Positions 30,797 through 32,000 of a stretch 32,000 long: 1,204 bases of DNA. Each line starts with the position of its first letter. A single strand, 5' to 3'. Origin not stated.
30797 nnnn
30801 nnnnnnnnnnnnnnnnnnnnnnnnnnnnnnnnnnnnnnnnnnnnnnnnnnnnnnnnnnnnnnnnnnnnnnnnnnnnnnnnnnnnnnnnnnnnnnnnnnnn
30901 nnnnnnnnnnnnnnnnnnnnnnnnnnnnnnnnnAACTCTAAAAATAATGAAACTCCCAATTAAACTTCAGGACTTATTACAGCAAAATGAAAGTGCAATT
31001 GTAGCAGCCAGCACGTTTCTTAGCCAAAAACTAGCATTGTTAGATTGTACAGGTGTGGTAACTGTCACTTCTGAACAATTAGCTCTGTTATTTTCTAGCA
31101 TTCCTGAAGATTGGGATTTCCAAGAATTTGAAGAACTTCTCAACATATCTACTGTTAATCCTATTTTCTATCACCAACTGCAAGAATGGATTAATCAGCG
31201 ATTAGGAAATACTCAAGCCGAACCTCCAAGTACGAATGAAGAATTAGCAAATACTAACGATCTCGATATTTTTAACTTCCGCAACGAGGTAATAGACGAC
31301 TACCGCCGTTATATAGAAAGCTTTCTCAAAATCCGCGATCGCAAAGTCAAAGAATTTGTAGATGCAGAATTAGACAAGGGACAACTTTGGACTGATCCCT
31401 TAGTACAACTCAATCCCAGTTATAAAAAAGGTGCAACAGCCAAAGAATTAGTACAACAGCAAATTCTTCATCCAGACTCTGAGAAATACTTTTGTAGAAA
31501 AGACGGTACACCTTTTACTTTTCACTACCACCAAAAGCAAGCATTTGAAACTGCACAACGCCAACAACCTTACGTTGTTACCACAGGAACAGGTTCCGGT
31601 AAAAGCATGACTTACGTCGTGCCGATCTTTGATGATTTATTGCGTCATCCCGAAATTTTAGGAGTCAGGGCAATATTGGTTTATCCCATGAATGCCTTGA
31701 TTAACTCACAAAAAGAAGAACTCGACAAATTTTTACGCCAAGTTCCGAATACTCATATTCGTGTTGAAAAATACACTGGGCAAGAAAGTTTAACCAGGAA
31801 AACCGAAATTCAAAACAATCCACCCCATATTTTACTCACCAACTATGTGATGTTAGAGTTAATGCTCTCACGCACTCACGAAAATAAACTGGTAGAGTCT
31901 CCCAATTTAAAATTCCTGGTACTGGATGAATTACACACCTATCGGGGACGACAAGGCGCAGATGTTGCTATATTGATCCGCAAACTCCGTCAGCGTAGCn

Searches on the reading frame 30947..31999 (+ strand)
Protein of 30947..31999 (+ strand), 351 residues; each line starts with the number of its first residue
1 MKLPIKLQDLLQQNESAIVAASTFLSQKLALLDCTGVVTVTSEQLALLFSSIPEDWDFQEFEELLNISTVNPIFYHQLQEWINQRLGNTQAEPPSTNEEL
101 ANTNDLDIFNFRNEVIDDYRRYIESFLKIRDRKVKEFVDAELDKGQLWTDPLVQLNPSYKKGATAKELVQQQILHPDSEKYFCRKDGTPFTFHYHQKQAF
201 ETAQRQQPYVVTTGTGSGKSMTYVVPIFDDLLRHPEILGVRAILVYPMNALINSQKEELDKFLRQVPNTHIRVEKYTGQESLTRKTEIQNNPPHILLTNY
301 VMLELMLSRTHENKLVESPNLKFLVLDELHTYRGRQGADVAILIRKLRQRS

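Call 7: search_protein_families(library=pfam, proteins=[window:30947-31999:+], max_evalue=1)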
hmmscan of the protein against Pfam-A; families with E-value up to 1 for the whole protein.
window:30947-31999:+ (351 aa): 5 families
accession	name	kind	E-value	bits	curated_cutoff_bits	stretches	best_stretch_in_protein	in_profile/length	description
PF00270.35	DEAD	-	4.9e-22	78.9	26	1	195-348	3-146/167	DEAD/DEAH box helicase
PF04851.21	ResIII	-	3.3e-08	34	22.5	1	191-334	3-139/164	Type III restriction enzyme, res subunit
PF17203.10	sCache_3_2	-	0.049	14.1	28.4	1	175-229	68-113/140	Single cache domain 3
PF13245.12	AAA_19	-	0.21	12.2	25.1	1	196-223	1-28/134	AAA domain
PF02755.20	RPEL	-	0.28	11.4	23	1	164-177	11-24/24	RPEL repeat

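Call 8: search_protein_families(library=padloc, proteins=[window:30947-31999:+], max_evalue=1)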
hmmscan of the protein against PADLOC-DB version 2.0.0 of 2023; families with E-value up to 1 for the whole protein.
window:30947-31999:+ (351 aa): 31 families (the best 25 are shown)
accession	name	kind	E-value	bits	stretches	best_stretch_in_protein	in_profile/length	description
PDLC00037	DruE3|DruE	-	8.5e-43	144.4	1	128-347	26-279/2055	SNF2 family N-terminal domain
PDLC00035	DruE3|DruE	-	2.4e-39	132.9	1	123-348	22-280/1460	SNF2 family N-terminal domain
PDLC00051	DruE4|DruE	-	1.3e-37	127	3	273-350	266-351/1829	SNF2 family N-terminal domain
PDLC00013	DruE1|DruE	-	1.8e-36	123.5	2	256-350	242-346/1776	SNF2 family N-terminal domain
PDLC00015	DruE2|DruE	-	9.4e-35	117.7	3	268-350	275-365/1887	SNF2 family N-terminal domain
PDLC00036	DruE3|DruE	-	4.7e-32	108.1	1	125-346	22-264/2023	SNF2 family N-terminal domain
PDLC00014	DruE2|DruE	-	1.1e-31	107.3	3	267-350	292-383/1928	SNF2 family N-terminal domain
PDLC02896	DpdJ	-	1.1e-18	64.4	2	281-350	326-398/1487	DpdJ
PDLC03960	SngC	-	5.8e-15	53.1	1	196-349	29-180/720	-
PDLC02503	BrxHI|BrxHII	-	6.5e-13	45.9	1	196-349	29-179/698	BrxHI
PDLC02898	DpdJ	-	2.3e-09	34.6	2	289-350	345-409/506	DpdJ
PDLC02893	DpdJ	-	9.1e-09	31.8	2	289-350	345-409/876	DpdJ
PDLC01533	Cas3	-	7.2e-08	29.2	1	180-291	28-129/897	CAS-I; effector_G3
PDLC00937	Cas3d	-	1.1e-07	29.5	1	195-343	1-168/357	"CRISPR-associated helicase Cas3, subtype CYANO"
PDLC02031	Cas3d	-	1.1e-07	28.8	1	192-268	25-95/687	-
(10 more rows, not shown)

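Call 9: search_protein_families(library=ncbifam, proteins=[window:30947-31999:+], max_evalue=1)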
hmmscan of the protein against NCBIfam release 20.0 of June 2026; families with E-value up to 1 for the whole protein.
window:30947-31999:+ (351 aa): 16 families
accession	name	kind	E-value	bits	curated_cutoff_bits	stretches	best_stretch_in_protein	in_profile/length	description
TIGR03817.1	DECH_helic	hypoth_equivalog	1e-23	83.6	874.1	1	192-349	37-186/742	helicase/secretion neighborhood putative DEAH-box helicase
TIGR04121.1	DEXH_lig_assoc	equivalog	3.9e-20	71.2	850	1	180-349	5-170/804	ligase-associated DNA damage response DEXH box helicase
NF041067.1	DpdJ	equivalog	8.3e-16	56.9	800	2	281-350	319-391/1482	protein DpdJ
NF010338.0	PRK13767.1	equivalog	1.4e-11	43.4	849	1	172-348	17-202/877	ATP-dependent helicase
TIGR03158.1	cas3_cyano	exception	4e-07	29.5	69.1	1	195-343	1-168/357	type I-D CRISPR-associated helicase Cas3'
NF053631.1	RNA_helic_CshA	equivalog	1.1e-05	24.5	646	1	196-328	26-149/434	degradosome RNA helicase CshA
NF007284.0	PRK09751.1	equivalog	0.00022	18.6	1496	1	172-347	13-200/1538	ATP-dependent helicase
NF008744.0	PRK11776.1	equivalog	0.0033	16.1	524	1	196-328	31-155/460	ATP-dependent RNA helicase DbpA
NF002251.0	PRK01172.1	equivalog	0.0033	15.7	891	1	186-331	17-146/674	ATP-dependent DNA helicase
TIGR02621.3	cas3_GSU0051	exception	0.004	16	400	1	193-270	16-94/854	type I-G CRISPR-associated helicase/endonuclease Cas3g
NF041063.1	DpdF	equivalog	0.0068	15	550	1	202-290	154-237/813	protein DpdF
NF053636.1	DDHlcsCsdAPsy1082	equivalog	0.013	14.1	890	1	196-262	30-97/512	DEAD/DEAH box helicase CsdA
TIGR00614.1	recQ_fam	subfamily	0.018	13.9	219.8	1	192-331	12-138/470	RecQ family ATP-dependent DNA helicase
NF008394.0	PRK11192.1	equivalog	0.042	12.7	507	1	196-328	30-157/441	ATP-dependent RNA helicase SrmB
TIGR01389.1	recQ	equivalog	0.055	11.9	640.2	1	191-330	13-137/591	DNA helicase RecQ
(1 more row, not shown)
